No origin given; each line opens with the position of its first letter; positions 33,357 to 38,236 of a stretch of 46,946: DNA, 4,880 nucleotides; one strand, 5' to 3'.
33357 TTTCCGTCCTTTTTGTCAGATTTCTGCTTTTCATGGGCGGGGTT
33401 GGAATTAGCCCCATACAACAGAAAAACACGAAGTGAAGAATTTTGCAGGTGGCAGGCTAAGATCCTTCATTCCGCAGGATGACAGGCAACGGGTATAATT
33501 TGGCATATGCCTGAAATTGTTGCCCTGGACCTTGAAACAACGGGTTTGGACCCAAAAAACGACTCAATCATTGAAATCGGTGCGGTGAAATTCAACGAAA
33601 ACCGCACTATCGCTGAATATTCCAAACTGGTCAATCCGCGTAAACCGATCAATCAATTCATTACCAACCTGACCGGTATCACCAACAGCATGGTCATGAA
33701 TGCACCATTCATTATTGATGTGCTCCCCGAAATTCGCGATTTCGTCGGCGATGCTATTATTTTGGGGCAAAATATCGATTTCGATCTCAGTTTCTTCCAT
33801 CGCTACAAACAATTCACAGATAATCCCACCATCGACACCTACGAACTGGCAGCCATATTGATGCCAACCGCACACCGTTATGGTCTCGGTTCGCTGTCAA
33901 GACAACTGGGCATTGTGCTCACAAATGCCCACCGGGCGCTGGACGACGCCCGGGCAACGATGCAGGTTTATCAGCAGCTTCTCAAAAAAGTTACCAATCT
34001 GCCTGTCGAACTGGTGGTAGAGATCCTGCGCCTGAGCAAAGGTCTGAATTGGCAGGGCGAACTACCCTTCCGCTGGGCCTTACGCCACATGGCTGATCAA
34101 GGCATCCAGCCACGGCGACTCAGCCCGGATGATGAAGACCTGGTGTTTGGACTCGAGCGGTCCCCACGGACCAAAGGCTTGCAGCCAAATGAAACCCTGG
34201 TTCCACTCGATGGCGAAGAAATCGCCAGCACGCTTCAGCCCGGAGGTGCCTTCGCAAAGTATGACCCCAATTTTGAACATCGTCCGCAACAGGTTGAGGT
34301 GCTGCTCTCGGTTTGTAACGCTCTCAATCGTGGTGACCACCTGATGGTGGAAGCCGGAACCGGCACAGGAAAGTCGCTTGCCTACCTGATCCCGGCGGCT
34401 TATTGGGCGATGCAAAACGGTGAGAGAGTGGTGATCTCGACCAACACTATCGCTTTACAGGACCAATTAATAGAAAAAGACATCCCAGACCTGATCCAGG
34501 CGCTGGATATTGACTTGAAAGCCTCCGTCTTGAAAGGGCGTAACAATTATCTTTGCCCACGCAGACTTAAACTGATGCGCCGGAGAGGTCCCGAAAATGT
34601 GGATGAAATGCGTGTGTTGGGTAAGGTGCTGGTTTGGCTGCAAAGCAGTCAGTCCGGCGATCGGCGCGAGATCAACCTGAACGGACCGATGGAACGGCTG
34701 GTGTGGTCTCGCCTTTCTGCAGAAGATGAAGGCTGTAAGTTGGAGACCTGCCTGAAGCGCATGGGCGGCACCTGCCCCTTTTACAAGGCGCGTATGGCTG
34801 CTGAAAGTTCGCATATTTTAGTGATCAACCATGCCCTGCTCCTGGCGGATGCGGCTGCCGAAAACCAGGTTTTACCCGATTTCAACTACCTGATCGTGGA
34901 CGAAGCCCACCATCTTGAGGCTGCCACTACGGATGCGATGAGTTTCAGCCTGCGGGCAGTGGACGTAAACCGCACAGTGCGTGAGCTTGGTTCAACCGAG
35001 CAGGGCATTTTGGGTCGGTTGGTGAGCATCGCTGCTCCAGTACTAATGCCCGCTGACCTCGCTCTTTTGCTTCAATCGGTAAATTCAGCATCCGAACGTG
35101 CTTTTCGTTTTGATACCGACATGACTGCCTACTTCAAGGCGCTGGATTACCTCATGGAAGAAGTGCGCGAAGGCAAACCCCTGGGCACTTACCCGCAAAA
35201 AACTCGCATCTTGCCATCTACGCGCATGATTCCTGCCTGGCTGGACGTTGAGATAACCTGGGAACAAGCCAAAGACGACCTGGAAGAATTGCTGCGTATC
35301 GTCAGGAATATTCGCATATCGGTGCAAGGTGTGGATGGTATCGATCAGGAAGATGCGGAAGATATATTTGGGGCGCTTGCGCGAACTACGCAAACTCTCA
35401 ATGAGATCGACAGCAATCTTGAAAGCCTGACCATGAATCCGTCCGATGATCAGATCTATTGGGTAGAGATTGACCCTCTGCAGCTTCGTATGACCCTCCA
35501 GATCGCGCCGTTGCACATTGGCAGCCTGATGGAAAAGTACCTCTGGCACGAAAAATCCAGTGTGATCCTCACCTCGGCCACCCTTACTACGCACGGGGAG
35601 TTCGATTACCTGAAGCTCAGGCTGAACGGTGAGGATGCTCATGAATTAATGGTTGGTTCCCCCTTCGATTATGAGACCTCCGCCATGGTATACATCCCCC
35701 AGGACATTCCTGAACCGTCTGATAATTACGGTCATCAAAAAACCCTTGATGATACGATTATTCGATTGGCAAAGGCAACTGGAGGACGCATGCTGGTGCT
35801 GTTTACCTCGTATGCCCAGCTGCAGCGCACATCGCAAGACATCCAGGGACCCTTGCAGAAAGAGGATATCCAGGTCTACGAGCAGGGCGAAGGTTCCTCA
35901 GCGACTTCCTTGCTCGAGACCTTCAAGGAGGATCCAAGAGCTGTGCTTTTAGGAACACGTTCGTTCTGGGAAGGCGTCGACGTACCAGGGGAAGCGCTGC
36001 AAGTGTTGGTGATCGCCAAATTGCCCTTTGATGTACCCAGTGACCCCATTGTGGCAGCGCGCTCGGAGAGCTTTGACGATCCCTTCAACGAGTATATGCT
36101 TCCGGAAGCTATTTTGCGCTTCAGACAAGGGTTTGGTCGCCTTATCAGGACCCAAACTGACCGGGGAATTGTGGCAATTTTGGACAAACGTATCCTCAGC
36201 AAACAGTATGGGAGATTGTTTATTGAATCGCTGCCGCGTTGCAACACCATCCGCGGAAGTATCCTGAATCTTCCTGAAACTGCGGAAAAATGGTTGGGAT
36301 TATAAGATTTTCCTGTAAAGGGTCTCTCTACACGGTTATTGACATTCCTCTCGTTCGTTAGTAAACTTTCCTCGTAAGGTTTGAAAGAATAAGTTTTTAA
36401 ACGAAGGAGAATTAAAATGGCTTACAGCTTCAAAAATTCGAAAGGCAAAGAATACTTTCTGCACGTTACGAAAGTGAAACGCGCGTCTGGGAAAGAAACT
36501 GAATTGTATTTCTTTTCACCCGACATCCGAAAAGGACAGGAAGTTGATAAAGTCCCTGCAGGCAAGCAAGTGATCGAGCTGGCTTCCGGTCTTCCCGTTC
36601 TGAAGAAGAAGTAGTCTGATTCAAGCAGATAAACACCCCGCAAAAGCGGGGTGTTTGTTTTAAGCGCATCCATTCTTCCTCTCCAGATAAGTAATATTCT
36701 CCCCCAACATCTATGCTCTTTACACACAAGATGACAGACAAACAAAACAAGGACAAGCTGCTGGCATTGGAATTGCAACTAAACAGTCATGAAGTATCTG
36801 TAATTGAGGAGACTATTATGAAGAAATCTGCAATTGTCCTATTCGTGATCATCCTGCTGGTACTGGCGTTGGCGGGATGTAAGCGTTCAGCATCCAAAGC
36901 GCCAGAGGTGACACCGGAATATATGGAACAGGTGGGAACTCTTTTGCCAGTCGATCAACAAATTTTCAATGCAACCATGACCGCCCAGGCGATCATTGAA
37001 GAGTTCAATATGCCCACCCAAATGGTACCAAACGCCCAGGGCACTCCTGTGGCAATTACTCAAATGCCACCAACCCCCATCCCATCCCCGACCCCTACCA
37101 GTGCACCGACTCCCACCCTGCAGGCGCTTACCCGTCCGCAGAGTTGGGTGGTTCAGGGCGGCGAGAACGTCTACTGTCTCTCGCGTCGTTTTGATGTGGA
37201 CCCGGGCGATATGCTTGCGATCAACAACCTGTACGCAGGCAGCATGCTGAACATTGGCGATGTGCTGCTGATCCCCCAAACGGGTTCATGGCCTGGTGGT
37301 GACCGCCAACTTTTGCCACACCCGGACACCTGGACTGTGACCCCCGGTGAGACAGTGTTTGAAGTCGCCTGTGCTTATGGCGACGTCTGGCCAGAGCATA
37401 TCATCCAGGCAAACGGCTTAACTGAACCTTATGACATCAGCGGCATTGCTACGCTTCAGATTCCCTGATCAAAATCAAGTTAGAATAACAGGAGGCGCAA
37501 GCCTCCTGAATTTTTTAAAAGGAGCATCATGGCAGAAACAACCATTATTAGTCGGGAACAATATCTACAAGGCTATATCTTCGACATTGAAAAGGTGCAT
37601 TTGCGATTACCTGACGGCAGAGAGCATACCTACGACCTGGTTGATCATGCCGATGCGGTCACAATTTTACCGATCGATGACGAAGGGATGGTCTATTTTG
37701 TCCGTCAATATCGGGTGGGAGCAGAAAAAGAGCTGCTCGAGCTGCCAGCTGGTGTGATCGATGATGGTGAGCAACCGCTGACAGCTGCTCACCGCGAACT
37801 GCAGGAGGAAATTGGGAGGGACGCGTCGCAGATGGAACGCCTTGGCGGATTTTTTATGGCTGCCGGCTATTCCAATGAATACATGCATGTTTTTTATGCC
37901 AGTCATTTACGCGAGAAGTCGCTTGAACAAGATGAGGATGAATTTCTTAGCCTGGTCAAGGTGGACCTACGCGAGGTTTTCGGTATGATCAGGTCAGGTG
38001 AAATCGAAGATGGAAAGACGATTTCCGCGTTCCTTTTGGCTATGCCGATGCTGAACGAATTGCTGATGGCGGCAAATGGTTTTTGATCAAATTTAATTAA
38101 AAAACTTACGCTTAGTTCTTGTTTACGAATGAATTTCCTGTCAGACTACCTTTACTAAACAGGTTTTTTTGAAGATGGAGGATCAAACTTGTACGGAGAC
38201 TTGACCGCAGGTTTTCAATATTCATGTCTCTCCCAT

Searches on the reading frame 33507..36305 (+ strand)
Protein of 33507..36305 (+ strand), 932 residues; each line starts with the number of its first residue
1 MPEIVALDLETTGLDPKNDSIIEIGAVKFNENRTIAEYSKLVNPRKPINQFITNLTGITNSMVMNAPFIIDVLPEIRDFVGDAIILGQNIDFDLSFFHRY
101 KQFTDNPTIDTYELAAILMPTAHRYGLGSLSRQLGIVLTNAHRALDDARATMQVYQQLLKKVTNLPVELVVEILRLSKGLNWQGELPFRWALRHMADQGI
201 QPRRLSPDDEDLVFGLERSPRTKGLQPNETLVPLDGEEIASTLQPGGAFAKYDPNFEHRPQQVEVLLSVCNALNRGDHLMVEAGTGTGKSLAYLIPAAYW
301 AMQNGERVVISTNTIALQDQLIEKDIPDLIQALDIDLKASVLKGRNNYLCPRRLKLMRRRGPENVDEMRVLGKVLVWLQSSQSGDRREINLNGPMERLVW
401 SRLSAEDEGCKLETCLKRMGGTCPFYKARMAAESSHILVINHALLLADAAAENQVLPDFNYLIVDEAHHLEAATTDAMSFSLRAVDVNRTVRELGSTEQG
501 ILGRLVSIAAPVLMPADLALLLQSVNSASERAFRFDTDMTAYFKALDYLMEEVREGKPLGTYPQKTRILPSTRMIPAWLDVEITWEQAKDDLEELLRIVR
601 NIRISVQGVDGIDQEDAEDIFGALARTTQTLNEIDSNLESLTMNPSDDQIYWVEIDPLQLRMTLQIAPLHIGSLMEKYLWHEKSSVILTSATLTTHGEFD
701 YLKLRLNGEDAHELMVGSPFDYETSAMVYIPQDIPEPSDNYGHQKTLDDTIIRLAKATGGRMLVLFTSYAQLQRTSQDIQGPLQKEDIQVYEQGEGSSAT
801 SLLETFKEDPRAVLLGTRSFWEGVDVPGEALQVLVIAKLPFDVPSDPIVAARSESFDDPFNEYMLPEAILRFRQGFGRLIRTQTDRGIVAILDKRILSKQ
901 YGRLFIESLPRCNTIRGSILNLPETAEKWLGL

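Call 43: search_protein_families(library=pfam, proteins=[window:33507-36305:+], max_evalue=0.00001)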
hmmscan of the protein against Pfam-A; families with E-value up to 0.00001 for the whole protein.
window:33507-36305:+ (932 aa): 5 families
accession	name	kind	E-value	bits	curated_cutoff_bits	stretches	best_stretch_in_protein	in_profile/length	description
PF13307.12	Helicase_C_2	-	2.1e-44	152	25.3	1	751-911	1-169/170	Helicase C-terminal domain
PF00929.31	RNase_T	-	3.3e-31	109.5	24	1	5-155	1-164/164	Exonuclease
PF00270.35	DEAD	-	2.6e-13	50.5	26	1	269-338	7-77/167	DEAD/DEAH box helicase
PF04851.21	ResIII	-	3.3e-09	37.3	22.5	0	256-323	2-71/164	Type III restriction enzyme, res subunit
PF06733.21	DEAD_2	-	3.1e-07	30.6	21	1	421-484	104-169/172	DEAD_2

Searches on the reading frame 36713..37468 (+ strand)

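Call 43: search_protein_families(library=pfam, proteins=[window:36713-37468:+], max_evalue=0.00001)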
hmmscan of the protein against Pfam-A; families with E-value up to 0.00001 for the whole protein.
window:36713-37468:+ (251 aa): 2 families
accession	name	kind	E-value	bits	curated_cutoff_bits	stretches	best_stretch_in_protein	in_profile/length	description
PF01476.26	LysM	-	1.4e-10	41.4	20.9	0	146-188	2-43/43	LysM domain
PF23473.1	LysM3_LYK4_5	-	7.3e-06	26.4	29.3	0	144-176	4-36/48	LYK4/5 LysM3 domain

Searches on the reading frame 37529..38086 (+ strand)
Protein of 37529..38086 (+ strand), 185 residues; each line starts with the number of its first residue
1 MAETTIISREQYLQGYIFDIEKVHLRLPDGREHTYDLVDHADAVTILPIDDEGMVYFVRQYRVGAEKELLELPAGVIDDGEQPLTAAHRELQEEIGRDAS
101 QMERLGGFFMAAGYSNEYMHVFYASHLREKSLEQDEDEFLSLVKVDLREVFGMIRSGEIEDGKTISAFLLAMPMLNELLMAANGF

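Call 43: search_protein_families(library=pfam, proteins=[window:37529-38086:+], max_evalue=0.00001)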
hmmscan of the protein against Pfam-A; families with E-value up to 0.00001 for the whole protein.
window:37529-38086:+ (185 aa): 2 families
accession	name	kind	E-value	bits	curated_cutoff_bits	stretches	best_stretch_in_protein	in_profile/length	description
PF00293.34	NUDIX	-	3.1e-16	60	21.1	1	40-163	2-129/134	NUDIX domain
PF22327.2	Nudt16-like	-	3.7e-06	27.4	27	1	70-169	35-139/161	U8 snoRNA-decapping enzyme-like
